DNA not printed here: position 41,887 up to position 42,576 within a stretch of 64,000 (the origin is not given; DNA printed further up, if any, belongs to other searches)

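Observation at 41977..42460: GxxExxY nuclease-fold gene nested exactly between the arms of a 34-bp inverted repeat: possible selfish cassette inside an intergenic hairpin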

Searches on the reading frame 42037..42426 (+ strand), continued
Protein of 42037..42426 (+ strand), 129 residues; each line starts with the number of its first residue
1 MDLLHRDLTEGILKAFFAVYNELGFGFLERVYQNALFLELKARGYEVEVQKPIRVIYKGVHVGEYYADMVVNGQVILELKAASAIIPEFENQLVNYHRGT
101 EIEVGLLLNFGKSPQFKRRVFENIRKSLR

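Call 96: search_protein_representatives(protein=window:42037-42423:+)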
Query: 129 residues. Proteins with E-value up to 0.001 (for the whole library): 13036; up to 1e-10: 3394; up to 1e-30: 33. The best 150 are listed.
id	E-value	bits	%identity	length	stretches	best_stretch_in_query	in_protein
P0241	1.2e-49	183.8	46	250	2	6-121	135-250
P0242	2.5e-48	179.6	41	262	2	2-122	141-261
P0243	1.3e-45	170.8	39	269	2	3-125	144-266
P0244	1.6e-45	170.5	39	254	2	5-127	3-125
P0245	1.1e-44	167.8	40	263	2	5-127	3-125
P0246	8.9e-41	155.2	58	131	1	1-128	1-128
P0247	1.4e-38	148.1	59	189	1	1-124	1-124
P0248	5.2e-38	146.3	58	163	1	4-122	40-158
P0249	3.8e-36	140.2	55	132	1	1-127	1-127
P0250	1.4e-34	135.2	54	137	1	4-129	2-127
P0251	1.7e-34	134.9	58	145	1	3-129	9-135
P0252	2.8e-34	134.2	54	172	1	5-127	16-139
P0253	3.2e-34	134.0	53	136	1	3-129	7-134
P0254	3.4e-34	133.9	55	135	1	2-126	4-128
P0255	1.9e-33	131.5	53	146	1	3-127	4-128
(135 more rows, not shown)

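Call 98: search_dna_similar(query=L271:1486-1857:+, collection=plasmids, mode=protein, max_rows=30, max_evalue=1e-8)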
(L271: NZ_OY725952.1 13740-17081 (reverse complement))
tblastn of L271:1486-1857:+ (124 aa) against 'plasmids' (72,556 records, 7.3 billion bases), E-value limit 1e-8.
Records with a match: 8; places in all: 10; records where one place covers at least 80% of the query: 8.
Best place of each record, by identity: >=99% 1; <60% 7.
By first word of the organism name: Bacteroides 1; Bernardetia 1; Gemmatirosa 1; Sphingomonas 1; Treponema 1; Prevotella 1; Persicobacter 1; Fusobacteria 1.
By predicted mobility (MOB-suite, as given by PLSDB): non-mobilizable 8.
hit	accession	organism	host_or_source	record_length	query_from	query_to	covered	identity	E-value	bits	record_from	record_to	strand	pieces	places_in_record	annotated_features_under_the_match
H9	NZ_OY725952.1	Bacteroides finegoldii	-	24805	1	124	100%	100.0%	5e-76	250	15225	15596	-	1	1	GxxExxY protein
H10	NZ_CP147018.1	Bernardetia sp. Wsw4-3y2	Red alga,Red algae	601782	1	124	100%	55.2%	2e-38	143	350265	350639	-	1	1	GxxExxY protein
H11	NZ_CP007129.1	Gemmatirosa kalamazoonensis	-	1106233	5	123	90%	48.6%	4e-23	131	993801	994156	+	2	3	record has no annotation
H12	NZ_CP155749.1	Sphingomonas parapaucimobilis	Chinese cabbage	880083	3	123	98%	43.8%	6e-25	104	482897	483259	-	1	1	GxxExxY protein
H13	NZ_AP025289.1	Treponema saccharophilum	-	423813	8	122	93%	41.4%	4e-20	91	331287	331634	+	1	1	GxxExxY protein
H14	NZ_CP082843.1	Prevotella nigrescens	-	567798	10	111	82%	44.1%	6e-20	91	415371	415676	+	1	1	GxxExxY protein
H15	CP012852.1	Persicobacter sp. JZB09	cell culture,soil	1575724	6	116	90%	37.8%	8e-15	76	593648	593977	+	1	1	none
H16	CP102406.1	Fusobacteria bacterium ZRK30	pure culture,cold seep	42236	7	110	84%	39.4%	7e-15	76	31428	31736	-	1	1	GxxExxY protein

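Call 99: search_dna_similar(query=L272:1480-1875:+, collection=plasmids, mode=protein, max_rows=30, max_evalue=1e-8)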
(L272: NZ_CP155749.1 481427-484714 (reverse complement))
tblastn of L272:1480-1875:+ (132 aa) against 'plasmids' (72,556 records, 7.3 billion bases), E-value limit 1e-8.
Records with a match: 8; places in all: 10; records where one place covers at least 80% of the query: 7.
Best place of each record, by identity: >=99% 1; <60% 7.
By first word of the organism name: Sphingomonas 1; Bacteroides 1; Gemmatirosa 1; Bernardetia 1; Fusobacteria 1; Persicobacter 1; Prevotella 1; Treponema 1.
By predicted mobility (MOB-suite, as given by PLSDB): non-mobilizable 8.
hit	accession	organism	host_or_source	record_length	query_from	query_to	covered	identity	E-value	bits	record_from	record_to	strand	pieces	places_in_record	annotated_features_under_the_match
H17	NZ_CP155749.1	Sphingomonas parapaucimobilis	Chinese cabbage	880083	1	132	100%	100.0%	5e-80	262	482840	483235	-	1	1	GxxExxY protein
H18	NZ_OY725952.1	Bacteroides finegoldii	-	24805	1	113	86%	45.1%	2e-23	100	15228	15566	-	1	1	GxxExxY protein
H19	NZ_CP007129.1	Gemmatirosa kalamazoonensis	-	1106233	1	115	83%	42.7%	4e-17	111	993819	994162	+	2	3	record has no annotation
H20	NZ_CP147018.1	Bernardetia sp. Wsw4-3y2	Red alga,Red algae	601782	1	111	84%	38.4%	9e-19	87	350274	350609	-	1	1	GxxExxY protein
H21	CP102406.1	Fusobacteria bacterium ZRK30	pure culture,cold seep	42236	1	113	86%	37.2%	1e-13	73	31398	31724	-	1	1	GxxExxY protein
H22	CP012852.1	Persicobacter sp. JZB09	cell culture,soil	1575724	1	106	80%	34.9%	1e-9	61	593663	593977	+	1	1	none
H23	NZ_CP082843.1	Prevotella nigrescens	-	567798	5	100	73%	38.5%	2e-17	84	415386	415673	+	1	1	GxxExxY protein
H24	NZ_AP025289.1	Treponema saccharophilum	-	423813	1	106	80%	29.2%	3e-9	61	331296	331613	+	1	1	GxxExxY protein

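Call 100: get_annotated_region(hit=H10, flank=1200)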
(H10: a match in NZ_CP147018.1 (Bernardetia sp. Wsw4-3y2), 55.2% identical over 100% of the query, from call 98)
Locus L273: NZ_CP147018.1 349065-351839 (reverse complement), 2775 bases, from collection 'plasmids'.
description: Bernardetia sp. Wsw4-3y2 plasmid plasmd1, complete sequence
organism: Bernardetia sp. Wsw4-3y2 (NCBI taxid 3127471)
taxonomy: Bacteria; Bacteroidota; Cytophagia; Cytophagales; Bernardetiaceae; Bernardetia; Bernardetia sp. Wsw4-3y2
host: -; source: Red alga,Red algae; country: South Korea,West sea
typing (MOB-suite, as given by PLSDB): non-mobilizable
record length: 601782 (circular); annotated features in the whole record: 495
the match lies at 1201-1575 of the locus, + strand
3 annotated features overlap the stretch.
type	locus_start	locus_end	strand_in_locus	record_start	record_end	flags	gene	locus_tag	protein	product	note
CDS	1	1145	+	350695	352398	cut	ade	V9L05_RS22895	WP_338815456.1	adenine deaminase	GO:0006168 - adenine salvage [Evidence IEA]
CDS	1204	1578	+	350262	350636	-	-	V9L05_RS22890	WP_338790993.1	GxxExxY protein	-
CDS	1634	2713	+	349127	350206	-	-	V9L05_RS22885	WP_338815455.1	mannose-1-phosphate guanylyltransferase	-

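Call 101: get_annotated_region(hit=H14, flank=1200)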
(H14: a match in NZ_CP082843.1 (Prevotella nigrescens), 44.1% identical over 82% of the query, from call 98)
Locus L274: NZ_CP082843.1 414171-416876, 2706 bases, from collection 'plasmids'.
description: Prevotella nigrescens strain FDAARGOS_1486 plasmid unnamed, complete sequence
organism: Prevotella nigrescens (NCBI taxid 28133)
taxonomy: Bacteria; Bacteroidota; Bacteroidia; Bacteroidales; Prevotellaceae; Prevotella; Prevotella nigrescens
host: -; source: -; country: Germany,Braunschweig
typing (MOB-suite, as given by PLSDB): non-mobilizable; mating-pair formation MPF_T
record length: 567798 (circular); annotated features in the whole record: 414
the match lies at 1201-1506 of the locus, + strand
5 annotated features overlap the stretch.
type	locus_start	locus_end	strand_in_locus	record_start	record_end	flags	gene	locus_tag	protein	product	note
CDS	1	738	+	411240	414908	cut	-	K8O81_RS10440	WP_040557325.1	hypothetical protein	-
CDS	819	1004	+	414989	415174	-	-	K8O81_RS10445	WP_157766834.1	hypothetical protein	-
CDS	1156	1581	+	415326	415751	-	-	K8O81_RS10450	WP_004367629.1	GxxExxY protein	-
CDS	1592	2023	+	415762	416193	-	-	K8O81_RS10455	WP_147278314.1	hypothetical protein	-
CDS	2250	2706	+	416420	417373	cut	-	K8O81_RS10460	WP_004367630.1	DUF6261 family protein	-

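Call 102: get_annotated_region(hit=H11, flank=1200)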
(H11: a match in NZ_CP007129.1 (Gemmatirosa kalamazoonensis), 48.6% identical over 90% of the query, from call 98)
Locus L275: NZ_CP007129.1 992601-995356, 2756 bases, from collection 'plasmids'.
description: Gemmatirosa kalamazoonensis strain KBS708 plasmid 1, complete sequence
organism: Gemmatirosa kalamazoonensis (NCBI taxid 861299)
taxonomy: Bacteria; Gemmatimonadota; Gemmatimonadia; Gemmatimonadales; Gemmatimonadaceae; Gemmatirosa; Gemmatirosa kalamazoonensis
host: -; source: -; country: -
typing (MOB-suite, as given by PLSDB): non-mobilizable
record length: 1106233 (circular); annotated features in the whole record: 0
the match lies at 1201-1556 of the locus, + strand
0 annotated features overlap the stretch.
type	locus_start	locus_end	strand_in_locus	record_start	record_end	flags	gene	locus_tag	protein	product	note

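Call 103: get_annotated_region(hit=H15, flank=1200)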
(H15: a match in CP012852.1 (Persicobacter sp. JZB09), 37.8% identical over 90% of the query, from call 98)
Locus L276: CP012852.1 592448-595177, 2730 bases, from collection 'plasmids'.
description: Persicobacter sp. JZB09 plasmid JZB09-Plasmid1, complete sequence
organism: Persicobacter sp. JZB09 (NCBI taxid 1085624)
taxonomy: Bacteria; Bacteroidota; Cytophagia; Cytophagales; Persicobacteraceae; Persicobacter; Persicobacter sp. JZB09
host: -; source: cell culture,soil; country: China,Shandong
typing (MOB-suite, as given by PLSDB): non-mobilizable
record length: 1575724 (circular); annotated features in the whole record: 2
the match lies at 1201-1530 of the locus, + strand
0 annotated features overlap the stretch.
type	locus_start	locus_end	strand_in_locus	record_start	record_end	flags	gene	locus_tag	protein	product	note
